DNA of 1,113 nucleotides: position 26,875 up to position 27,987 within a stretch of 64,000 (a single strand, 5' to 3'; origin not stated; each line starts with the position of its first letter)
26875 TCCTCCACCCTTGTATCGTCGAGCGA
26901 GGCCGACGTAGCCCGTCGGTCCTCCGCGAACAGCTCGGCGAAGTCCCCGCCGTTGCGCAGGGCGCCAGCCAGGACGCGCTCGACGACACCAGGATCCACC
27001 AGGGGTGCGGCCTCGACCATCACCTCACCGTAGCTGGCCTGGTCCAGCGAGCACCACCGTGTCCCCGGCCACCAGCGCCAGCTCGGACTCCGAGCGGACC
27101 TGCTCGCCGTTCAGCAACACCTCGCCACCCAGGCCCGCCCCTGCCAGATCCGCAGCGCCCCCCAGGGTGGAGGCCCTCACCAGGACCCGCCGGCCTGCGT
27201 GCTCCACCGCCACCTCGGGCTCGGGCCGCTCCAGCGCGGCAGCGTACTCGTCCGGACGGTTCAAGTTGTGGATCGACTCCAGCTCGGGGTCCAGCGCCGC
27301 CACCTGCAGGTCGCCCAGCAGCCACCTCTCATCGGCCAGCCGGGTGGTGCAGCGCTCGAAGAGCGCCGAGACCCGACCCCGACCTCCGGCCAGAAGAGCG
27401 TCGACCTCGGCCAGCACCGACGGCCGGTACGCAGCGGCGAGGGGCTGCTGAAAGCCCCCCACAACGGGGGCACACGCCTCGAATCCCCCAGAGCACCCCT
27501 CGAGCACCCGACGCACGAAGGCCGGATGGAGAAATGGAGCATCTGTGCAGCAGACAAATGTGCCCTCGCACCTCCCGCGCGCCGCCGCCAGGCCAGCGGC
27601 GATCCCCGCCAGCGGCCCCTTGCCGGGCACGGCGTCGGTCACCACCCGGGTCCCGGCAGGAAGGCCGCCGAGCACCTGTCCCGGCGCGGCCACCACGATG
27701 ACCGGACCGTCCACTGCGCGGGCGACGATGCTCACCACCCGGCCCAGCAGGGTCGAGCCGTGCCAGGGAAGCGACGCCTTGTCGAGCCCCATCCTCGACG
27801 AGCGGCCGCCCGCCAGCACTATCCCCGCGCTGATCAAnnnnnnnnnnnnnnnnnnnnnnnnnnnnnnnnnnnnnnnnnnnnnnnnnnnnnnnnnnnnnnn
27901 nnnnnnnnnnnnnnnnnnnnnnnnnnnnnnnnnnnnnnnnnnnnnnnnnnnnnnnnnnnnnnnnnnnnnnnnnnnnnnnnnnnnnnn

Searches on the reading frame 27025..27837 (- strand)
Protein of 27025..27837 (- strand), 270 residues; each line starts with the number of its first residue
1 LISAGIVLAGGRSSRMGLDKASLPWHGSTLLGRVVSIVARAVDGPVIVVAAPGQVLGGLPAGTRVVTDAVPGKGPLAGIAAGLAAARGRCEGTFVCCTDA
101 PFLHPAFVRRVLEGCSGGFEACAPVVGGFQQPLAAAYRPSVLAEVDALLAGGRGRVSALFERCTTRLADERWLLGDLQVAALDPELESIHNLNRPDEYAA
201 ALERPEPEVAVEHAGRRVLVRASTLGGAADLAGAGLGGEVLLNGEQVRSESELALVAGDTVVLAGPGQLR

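Call 7: search_protein_families(library=pfam, proteins=[window:27025-27837:-])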
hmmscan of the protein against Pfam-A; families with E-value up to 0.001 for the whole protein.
window:27025-27837:- (270 aa): 1 family
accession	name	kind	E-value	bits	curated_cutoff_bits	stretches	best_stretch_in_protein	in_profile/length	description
PF12804.13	NTP_transf_3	-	1.9e-32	113.1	27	1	5-154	1-150/160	MobA-like NTP transferase domain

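Call 55: search_protein_families(library=ncbifam, proteins=[window:27025-27837:-], max_evalue=0.00001)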
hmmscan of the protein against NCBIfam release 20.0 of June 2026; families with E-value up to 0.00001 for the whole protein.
window:27025-27837:- (270 aa): 10 families
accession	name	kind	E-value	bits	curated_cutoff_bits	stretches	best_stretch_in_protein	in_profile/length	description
NF011056.0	PRK14489.1-1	equivalog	7.5e-32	110.8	379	1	4-203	7-194/363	bifunctional molybdenum cofactor guanylyltransferase MobA/molybdopterin-guanine dinucleotide biosynthesis adaptor protein MobB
NF001855.0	PRK00576.1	equivalog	1.1e-31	109.9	205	1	4-169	8-176/197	molybdenum cofactor guanylyltransferase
TIGR02665.1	molyb_mobA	equivalog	1.1e-22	81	151.85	1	4-169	2-168/186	molybdenum cofactor guanylyltransferase MobA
NF001457.0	PRK00317.1-3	equivalog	1.4e-17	63.9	164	1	4-170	3-170/200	molybdenum cofactor guanylyltransferase MobA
NF002741.0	PRK02726.1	equivalog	1.4e-15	57.5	179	1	5-153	10-159/200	molybdenum cofactor guanylyltransferase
TIGR03310.1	matur_MocA_YgfJ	equivalog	6.3e-15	55.6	186.45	1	5-113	2-113/188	molybdenum cofactor cytidylyltransferase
NF011059.0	PRK14490.1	equivalog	1.4e-10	40.8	354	1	4-139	182-316/374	bifunctional molybdenum cofactor guanylyltransferase MobA/molybdopterin-guanine dinucleotide biosynthesis adaptor protein MobB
NF045665.1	NTPtran_DVU1551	equivalog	5.6e-09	35.5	315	1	4-115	2-116/359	DVU_1551 family NTP transferase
NF011070.0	PRK14500.1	equivalog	1.8e-08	34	606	1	5-150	169-313/358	putative bifunctional molybdopterin-guanine dinucleotide biosynthesis protein MoaC/MobA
NF001837.0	PRK00560.1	equivalog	6.7e-08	32.5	182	0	6-29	12-36/196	molybdenum cofactor guanylyltransferase MobA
